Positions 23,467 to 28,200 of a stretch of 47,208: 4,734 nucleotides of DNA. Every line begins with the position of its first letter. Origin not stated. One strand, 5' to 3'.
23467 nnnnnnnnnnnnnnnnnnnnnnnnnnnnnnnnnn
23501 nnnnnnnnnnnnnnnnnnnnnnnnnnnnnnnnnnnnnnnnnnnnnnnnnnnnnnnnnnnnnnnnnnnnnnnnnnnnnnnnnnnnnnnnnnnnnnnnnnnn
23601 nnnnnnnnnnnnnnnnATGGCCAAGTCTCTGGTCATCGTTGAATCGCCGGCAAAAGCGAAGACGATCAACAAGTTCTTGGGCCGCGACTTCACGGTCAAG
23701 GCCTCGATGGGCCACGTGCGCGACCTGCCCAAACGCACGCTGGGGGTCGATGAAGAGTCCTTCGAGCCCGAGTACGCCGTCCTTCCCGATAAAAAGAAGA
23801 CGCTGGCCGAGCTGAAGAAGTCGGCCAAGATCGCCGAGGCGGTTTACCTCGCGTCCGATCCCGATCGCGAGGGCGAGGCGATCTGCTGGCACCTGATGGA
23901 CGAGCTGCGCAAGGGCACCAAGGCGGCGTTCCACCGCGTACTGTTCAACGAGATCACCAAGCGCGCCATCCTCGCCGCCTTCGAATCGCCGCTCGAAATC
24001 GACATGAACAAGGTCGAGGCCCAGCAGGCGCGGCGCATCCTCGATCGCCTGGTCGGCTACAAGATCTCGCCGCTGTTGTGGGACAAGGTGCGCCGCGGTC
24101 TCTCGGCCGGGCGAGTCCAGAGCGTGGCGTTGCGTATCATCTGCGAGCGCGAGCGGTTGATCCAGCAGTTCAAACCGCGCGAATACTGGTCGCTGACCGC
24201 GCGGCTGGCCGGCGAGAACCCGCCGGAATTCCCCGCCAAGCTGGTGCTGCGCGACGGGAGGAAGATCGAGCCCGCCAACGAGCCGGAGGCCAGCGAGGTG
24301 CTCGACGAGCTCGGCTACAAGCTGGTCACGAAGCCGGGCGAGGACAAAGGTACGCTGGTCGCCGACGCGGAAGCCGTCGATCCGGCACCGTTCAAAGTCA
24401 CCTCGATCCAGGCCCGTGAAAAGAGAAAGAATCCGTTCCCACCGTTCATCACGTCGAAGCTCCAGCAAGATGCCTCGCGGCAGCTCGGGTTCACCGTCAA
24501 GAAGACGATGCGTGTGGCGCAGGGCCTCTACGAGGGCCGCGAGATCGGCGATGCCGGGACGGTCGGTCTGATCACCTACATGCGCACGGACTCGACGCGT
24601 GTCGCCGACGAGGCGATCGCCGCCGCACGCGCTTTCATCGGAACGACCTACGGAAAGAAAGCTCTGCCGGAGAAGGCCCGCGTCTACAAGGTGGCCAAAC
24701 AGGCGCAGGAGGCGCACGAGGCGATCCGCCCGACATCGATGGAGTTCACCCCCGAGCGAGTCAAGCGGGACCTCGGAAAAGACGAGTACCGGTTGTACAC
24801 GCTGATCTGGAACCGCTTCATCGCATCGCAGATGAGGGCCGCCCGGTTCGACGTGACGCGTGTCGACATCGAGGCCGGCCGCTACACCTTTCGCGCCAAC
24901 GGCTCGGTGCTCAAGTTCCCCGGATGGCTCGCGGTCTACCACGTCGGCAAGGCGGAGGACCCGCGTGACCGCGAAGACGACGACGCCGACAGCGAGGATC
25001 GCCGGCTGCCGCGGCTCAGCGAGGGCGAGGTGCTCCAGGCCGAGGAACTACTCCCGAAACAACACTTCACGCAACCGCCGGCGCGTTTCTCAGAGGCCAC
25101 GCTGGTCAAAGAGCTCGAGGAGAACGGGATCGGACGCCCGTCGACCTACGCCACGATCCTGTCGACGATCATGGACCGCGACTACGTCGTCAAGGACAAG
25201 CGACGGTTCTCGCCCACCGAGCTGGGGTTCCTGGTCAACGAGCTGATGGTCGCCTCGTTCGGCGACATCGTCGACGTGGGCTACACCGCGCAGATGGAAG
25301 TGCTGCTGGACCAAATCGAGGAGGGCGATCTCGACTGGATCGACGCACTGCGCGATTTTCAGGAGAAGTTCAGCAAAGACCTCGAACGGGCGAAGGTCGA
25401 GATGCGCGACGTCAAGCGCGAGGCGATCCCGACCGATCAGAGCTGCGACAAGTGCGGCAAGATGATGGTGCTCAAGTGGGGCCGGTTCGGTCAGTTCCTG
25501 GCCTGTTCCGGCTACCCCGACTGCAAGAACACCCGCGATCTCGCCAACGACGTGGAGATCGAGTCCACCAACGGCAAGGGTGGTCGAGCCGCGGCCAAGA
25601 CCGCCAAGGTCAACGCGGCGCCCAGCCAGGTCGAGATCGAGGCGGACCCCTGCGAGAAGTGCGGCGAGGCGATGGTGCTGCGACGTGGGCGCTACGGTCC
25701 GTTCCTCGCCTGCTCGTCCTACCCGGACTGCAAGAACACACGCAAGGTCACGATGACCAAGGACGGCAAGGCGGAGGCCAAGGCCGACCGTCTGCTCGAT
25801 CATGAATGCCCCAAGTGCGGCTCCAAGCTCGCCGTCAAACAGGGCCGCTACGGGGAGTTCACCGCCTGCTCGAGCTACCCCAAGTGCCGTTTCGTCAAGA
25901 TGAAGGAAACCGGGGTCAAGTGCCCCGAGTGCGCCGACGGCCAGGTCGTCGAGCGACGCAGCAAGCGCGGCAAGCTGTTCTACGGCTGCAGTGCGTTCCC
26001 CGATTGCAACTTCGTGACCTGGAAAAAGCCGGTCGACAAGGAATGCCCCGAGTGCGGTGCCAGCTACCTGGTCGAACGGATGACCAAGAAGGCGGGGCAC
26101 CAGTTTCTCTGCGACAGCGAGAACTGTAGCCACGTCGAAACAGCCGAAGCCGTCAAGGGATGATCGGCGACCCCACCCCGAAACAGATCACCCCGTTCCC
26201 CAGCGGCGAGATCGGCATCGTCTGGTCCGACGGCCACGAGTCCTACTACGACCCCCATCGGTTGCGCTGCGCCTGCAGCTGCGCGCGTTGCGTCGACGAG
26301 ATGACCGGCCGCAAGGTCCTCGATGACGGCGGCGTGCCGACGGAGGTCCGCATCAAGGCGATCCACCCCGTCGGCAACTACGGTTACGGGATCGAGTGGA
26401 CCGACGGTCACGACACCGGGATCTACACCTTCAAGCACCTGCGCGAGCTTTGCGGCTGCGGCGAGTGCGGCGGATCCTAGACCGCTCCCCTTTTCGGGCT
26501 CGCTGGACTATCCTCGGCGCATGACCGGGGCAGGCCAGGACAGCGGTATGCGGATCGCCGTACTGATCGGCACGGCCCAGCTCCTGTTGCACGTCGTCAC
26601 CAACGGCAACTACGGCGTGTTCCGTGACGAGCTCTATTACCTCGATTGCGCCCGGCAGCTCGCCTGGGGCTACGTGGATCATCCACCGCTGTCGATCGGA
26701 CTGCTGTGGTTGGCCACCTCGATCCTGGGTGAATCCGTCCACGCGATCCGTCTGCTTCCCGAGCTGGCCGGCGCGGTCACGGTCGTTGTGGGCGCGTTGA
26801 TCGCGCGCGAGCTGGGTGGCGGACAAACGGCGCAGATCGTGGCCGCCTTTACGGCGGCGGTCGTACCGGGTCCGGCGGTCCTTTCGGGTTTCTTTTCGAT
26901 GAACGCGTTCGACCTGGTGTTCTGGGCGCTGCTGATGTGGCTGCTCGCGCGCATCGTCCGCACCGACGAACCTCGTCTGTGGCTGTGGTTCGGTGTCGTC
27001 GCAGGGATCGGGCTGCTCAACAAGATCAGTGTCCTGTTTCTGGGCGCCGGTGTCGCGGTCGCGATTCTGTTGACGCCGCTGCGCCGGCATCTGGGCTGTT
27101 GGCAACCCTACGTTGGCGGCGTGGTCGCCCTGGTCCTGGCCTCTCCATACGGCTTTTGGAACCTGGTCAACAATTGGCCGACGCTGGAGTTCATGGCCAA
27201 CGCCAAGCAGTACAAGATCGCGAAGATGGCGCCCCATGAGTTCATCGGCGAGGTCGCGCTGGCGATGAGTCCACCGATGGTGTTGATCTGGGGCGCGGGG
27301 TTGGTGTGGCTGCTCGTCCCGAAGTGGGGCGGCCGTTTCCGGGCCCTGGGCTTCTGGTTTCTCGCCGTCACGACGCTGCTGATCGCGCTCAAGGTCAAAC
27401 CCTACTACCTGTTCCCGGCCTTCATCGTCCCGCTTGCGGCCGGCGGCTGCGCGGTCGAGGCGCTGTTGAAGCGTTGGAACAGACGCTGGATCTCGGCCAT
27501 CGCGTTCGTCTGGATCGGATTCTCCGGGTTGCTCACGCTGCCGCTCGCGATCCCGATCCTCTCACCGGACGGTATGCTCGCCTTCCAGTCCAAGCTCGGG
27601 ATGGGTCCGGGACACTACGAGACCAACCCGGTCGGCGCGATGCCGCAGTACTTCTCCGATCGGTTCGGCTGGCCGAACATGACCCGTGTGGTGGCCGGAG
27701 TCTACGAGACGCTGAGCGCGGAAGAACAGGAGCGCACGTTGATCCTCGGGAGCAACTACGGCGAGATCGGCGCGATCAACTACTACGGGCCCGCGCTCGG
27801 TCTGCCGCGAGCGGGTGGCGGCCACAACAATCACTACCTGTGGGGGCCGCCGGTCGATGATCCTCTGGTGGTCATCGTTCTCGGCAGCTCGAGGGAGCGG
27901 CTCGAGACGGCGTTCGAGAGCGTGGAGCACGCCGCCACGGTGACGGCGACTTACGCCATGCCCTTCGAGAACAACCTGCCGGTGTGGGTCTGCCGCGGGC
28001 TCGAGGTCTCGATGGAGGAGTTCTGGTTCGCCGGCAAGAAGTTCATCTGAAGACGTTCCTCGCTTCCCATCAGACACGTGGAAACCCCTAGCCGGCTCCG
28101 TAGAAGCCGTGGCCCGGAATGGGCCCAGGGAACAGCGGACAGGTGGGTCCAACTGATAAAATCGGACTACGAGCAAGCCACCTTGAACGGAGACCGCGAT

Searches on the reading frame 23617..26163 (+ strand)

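Call 26: search_protein_families(library=pfam, proteins=[window:23617-26163:+], max_evalue=0.001)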
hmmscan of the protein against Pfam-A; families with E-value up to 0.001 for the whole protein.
window:23617-26163:+ (848 aa): 4 families
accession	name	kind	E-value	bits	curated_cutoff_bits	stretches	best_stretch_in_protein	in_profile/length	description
PF01131.25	Topoisom_bac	-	1e-122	410.6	35.1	1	128-577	2-409/411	DNA topoisomerase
PF01396.24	Zn_ribbon_Top1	-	2.8e-59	197.1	32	4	729-761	2-34/39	Topoisomerase DNA binding C4 zinc finger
PF01751.28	Toprim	-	9.8e-22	77.4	23.1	1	5-113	2-96/96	Toprim domain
PF13368.11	Toprim_C_rpt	-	0.00013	22.2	22.3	0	683-699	5-21/57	Topoisomerase C-terminal repeat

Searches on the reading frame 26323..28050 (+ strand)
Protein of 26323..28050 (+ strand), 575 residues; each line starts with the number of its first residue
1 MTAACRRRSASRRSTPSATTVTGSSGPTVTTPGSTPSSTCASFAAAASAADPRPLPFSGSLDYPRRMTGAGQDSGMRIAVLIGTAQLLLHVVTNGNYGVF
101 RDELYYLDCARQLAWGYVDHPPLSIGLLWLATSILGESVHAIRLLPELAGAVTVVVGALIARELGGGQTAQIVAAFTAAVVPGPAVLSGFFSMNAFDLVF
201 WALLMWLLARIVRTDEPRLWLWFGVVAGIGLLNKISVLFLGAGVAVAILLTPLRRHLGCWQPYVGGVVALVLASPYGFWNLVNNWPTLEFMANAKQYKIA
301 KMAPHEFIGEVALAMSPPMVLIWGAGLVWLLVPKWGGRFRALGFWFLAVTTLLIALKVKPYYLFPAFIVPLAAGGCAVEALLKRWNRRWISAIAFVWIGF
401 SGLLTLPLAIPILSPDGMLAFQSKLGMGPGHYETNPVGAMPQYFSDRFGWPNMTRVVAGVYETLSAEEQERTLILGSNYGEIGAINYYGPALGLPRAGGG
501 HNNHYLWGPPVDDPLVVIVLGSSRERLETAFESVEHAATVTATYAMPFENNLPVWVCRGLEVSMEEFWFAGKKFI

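Call 26: search_protein_families(library=pfam, proteins=[window:26323-28050:+], max_evalue=0.001)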
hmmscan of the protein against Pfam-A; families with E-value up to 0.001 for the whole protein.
window:26323-28050:+ (575 aa): 1 family
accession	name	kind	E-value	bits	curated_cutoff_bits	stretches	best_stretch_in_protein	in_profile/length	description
PF13231.12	PMT_2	-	5.3e-23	82.4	26.1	1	119-279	1-160/160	Dolichyl-phosphate-mannose-protein mannosyltransferase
